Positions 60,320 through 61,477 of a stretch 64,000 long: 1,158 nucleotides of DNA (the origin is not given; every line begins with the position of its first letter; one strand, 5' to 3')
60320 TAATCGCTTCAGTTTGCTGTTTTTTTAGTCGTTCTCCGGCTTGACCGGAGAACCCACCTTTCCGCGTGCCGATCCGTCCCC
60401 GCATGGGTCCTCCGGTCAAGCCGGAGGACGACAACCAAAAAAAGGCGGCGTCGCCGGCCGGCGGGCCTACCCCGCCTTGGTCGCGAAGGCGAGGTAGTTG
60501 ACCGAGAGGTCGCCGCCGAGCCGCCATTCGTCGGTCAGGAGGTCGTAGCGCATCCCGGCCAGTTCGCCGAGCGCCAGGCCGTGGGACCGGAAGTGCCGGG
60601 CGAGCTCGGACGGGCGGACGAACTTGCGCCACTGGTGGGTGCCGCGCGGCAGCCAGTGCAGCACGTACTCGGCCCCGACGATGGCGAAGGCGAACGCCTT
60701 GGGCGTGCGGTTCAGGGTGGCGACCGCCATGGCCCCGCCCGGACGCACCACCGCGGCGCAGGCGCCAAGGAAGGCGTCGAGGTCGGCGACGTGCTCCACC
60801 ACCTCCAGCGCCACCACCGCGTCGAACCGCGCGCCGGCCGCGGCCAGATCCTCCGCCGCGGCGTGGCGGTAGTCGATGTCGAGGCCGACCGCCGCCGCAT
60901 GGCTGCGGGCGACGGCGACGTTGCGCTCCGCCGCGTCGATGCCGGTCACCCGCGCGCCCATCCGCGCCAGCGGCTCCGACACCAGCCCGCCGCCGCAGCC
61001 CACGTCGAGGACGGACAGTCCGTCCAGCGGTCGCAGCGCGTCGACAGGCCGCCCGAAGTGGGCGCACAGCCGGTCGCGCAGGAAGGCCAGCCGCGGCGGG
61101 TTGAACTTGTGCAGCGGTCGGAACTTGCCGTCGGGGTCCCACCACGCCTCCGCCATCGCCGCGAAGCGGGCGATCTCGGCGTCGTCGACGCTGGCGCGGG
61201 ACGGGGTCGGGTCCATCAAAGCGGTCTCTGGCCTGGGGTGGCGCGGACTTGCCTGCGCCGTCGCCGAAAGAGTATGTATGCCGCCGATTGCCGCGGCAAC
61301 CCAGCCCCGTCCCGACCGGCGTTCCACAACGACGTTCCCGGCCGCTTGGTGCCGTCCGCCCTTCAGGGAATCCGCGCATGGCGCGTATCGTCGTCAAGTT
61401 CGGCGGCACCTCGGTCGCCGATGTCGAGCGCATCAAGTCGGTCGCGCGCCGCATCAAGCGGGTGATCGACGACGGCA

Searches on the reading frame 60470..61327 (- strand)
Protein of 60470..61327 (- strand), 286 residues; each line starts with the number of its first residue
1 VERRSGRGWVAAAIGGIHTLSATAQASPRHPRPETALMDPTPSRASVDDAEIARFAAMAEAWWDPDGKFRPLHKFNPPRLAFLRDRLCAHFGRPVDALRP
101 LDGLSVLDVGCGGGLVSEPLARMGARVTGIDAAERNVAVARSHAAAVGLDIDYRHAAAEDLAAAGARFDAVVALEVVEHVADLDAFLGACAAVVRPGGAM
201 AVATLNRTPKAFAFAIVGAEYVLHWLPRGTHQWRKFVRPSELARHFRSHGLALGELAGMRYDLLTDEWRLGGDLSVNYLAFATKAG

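Call 65: search_protein_families(library=pfam, proteins=[window:60470-61327:-], max_evalue=0.00001)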
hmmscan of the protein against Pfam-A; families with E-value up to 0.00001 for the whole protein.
window:60470-61327:- (286 aa): 7 families
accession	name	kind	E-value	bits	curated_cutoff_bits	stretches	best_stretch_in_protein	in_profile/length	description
PF08241.18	Methyltransf_11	-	1.2e-23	84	21.2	1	107-201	1-94/95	Methyltransferase domain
PF13649.12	Methyltransf_25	-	3e-21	76.3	27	1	106-198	1-97/97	Methyltransferase domain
PF13489.12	Methyltransf_23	-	1.2e-20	74.3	27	1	98-253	16-161/164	Methyltransferase domain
PF08242.18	Methyltransf_12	-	6.1e-16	59.4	30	1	107-199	1-97/98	Methyltransferase domain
PF13847.12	Methyltransf_31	-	8.3e-15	55.2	27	1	102-213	3-114/145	Methyltransferase domain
PF02353.26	CMAS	-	5.8e-11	42.6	27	1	98-208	58-170/273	Mycolic acid cyclopropane synthetase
PF01209.24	Ubie_methyltran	-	4.8e-06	26.5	20.1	1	99-223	44-171/233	ubiE/COQ5 methyltransferase family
